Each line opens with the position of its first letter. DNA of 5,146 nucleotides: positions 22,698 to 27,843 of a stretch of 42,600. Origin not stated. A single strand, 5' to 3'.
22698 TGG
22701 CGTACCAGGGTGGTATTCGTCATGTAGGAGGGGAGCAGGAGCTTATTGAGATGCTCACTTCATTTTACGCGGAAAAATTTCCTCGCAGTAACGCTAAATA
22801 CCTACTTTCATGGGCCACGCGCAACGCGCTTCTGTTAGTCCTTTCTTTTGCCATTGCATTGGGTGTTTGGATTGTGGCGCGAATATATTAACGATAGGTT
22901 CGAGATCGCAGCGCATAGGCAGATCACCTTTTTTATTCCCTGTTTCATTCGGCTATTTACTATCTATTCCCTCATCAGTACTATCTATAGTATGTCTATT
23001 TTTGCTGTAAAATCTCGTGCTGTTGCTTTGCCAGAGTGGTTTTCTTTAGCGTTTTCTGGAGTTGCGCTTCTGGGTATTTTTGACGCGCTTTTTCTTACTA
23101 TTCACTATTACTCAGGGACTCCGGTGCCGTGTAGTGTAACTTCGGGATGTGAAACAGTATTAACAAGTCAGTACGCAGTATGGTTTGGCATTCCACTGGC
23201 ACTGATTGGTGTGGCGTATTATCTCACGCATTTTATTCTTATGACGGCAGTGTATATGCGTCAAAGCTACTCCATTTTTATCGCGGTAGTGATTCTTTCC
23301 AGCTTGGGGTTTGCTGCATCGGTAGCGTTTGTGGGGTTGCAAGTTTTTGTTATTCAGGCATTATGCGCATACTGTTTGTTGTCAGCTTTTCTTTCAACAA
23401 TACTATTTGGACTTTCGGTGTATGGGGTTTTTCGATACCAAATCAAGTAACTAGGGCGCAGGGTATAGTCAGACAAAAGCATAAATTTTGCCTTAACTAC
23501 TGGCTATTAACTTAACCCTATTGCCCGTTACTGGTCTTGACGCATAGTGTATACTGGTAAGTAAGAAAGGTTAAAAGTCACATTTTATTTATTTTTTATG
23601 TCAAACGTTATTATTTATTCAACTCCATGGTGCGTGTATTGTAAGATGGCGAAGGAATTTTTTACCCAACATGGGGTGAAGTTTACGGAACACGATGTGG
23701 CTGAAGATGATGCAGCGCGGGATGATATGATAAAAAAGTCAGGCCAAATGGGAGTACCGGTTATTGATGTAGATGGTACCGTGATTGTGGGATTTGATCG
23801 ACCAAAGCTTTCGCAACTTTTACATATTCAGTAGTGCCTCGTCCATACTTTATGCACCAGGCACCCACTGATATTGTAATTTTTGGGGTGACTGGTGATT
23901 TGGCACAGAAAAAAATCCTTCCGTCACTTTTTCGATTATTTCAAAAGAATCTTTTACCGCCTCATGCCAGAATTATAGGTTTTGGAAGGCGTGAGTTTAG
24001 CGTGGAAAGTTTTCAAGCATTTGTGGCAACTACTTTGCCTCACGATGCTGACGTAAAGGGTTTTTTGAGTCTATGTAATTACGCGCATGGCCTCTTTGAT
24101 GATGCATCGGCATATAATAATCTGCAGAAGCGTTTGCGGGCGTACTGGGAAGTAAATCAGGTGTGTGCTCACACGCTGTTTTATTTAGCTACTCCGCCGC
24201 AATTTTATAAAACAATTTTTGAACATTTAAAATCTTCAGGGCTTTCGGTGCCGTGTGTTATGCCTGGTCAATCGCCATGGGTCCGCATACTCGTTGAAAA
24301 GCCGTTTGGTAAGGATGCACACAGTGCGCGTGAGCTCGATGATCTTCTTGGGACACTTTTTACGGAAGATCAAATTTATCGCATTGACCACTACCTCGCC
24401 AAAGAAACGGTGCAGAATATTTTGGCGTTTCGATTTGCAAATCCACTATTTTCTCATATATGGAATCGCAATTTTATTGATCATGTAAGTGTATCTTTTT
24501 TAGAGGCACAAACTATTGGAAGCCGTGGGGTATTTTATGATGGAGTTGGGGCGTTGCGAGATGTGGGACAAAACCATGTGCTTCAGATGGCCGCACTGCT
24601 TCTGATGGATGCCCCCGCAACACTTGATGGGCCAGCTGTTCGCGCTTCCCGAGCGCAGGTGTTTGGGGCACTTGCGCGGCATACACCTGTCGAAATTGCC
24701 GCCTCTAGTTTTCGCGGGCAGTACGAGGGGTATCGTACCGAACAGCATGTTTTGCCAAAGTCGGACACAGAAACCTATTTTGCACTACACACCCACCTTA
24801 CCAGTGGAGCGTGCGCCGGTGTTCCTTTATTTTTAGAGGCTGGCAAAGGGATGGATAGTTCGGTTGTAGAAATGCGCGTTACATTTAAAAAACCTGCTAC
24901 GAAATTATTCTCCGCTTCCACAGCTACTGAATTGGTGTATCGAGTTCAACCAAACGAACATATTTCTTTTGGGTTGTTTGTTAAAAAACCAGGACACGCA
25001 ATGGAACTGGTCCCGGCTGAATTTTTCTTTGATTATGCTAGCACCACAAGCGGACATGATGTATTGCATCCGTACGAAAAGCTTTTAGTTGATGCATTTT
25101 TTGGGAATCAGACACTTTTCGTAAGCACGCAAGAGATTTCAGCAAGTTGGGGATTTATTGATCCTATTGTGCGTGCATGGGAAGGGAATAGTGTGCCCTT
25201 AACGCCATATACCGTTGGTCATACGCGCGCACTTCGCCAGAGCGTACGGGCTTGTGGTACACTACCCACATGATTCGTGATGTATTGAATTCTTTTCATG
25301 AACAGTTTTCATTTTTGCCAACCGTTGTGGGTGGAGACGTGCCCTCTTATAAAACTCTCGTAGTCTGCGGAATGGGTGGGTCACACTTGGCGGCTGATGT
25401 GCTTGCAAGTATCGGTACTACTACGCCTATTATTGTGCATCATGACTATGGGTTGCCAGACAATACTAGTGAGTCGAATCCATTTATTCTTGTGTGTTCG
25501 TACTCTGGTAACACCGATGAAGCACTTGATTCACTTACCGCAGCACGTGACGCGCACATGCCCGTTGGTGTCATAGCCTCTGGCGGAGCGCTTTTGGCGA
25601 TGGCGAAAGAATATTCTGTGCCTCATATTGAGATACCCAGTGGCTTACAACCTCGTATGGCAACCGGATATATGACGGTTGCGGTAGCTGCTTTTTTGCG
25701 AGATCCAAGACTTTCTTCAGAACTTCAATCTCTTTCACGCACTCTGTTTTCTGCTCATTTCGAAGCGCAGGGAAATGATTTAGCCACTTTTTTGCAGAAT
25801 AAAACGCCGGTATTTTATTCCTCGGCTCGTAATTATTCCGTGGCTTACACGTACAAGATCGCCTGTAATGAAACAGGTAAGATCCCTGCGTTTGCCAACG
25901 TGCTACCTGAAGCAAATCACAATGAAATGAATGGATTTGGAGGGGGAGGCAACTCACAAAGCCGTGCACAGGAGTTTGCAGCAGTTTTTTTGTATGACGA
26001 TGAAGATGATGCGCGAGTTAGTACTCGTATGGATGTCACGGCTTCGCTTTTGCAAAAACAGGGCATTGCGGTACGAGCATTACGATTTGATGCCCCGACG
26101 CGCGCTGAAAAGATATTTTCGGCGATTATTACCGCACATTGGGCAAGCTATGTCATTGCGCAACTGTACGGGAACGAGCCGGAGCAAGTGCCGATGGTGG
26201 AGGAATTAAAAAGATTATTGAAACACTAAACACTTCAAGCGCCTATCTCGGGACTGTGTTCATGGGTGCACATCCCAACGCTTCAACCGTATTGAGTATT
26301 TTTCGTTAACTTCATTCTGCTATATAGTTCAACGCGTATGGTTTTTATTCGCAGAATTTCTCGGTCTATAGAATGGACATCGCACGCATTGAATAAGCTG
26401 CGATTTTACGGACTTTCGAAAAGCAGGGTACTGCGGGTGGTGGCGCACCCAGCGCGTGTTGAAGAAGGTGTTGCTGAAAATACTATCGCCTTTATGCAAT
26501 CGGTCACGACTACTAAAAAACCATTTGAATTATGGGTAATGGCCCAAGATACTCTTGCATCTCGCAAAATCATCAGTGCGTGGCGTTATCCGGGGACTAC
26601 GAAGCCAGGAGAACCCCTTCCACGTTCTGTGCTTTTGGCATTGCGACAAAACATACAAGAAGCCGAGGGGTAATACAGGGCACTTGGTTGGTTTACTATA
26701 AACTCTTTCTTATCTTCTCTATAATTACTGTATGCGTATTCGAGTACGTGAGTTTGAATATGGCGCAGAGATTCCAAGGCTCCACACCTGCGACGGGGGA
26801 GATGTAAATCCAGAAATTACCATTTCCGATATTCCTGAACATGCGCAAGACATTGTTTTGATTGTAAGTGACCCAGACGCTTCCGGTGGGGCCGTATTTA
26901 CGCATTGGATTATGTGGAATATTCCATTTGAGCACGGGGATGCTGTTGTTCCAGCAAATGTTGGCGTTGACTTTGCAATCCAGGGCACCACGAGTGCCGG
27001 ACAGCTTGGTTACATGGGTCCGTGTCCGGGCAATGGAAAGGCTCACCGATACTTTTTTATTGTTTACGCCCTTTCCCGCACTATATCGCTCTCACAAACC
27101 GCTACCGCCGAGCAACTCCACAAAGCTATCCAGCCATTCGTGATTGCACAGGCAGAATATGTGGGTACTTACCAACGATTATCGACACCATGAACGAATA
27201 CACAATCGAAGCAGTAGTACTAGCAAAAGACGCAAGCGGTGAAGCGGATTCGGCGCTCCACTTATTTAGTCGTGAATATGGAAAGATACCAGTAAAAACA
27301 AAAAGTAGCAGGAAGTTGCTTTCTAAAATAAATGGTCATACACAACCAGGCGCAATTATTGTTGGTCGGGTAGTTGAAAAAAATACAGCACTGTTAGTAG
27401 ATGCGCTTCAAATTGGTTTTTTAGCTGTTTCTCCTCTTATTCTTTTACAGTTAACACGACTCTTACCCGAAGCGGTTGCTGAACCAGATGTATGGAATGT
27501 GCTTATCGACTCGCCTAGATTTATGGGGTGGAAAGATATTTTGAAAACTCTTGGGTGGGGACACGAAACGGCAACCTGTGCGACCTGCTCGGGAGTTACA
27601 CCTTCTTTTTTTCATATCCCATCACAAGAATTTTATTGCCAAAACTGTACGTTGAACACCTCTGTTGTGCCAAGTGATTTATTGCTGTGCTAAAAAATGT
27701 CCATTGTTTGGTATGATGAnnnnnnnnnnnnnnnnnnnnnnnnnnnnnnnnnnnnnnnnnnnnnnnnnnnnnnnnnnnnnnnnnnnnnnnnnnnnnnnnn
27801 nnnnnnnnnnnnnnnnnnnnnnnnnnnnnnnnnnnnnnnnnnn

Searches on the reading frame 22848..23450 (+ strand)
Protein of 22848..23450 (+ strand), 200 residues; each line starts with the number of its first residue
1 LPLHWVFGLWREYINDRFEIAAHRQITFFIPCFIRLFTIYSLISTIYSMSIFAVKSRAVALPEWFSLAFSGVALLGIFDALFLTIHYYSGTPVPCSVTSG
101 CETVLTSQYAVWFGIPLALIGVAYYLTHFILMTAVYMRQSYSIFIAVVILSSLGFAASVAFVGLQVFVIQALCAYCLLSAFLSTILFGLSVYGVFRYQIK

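Call 80: search_protein_families(library=pfam, max_evalue=0.001, proteins=[window:22848-23450:+])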
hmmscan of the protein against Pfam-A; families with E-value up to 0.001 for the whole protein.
window:22848-23450:+ (200 aa): 1 family
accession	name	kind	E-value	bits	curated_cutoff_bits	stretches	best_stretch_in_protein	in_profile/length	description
PF07884.19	VKOR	-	1.1e-20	74.5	27.5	1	70-190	4-133/134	Vitamin K epoxide reductase family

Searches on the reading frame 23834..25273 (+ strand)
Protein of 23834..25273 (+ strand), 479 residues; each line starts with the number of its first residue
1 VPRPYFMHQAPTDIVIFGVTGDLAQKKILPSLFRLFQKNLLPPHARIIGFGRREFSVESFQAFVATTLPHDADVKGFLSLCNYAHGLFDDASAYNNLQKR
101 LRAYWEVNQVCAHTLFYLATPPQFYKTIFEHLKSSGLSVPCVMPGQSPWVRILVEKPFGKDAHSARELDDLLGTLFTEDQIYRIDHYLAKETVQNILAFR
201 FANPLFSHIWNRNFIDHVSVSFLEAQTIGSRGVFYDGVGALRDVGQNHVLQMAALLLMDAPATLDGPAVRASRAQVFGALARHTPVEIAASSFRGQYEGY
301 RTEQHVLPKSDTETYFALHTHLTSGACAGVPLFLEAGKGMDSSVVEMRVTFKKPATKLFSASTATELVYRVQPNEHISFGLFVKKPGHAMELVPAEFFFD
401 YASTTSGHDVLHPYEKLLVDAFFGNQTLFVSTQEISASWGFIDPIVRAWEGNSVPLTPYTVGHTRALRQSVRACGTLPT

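Call 80: search_protein_families(library=pfam, max_evalue=0.001, proteins=[window:23834-25273:+])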
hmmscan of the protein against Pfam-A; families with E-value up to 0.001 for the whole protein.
window:23834-25273:+ (479 aa): 2 families
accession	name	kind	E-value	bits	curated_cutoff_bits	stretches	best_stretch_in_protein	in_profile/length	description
PF02781.21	G6PD_C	-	2.2e-73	247.3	27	1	197-463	1-278/296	Glucose-6-phosphate dehydrogenase, C-terminal domain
PF00479.28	G6PD_N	-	1.1e-55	189.6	22.1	1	15-195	1-183/183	Glucose-6-phosphate dehydrogenase, NAD binding domain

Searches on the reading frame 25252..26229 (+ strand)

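Call 80: search_protein_families(library=pfam, max_evalue=0.001, proteins=[window:25252-26229:+])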
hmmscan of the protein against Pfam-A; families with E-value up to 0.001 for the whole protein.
window:25252-26229:+ (325 aa): 1 family
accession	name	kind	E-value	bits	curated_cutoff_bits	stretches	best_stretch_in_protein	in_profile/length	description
PF10432.14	bact-PGI_C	-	6.1e-34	117.6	24.5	1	173-322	4-150/151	Bacterial phospho-glucose isomerase C-terminal SIS domain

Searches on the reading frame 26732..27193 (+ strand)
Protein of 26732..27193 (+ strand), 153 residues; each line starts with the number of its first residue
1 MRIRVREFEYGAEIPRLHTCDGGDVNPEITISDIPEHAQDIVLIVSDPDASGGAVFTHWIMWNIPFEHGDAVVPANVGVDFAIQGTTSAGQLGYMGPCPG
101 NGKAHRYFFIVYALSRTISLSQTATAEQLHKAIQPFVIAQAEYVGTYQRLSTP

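Call 80: search_protein_families(library=pfam, max_evalue=0.001, proteins=[window:26732-27193:+])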
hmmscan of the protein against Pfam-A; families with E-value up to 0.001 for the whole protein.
window:26732-27193:+ (153 aa): 1 family
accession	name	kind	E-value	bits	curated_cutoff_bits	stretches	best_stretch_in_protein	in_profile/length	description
PF01161.25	PBP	-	1.7e-31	109.8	24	1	14-147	2-135/135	Phosphatidylethanolamine-binding protein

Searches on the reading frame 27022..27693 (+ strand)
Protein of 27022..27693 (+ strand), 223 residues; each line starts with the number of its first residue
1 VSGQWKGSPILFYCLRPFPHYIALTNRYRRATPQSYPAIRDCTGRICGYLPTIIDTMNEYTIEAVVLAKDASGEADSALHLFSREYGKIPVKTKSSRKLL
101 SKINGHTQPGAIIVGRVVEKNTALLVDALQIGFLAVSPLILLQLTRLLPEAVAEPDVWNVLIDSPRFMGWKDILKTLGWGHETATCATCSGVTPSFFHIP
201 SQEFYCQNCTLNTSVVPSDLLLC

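Call 80: search_protein_families(library=pfam, max_evalue=0.001, proteins=[window:27022-27693:+])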
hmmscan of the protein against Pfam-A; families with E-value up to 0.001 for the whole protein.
window:27022-27693:+ (223 aa): 1 family
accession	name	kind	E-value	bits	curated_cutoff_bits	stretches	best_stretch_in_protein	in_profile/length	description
PF11967.14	RecO_N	-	4.6e-08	33.4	27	1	57-112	1-56/80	Recombination protein O N terminal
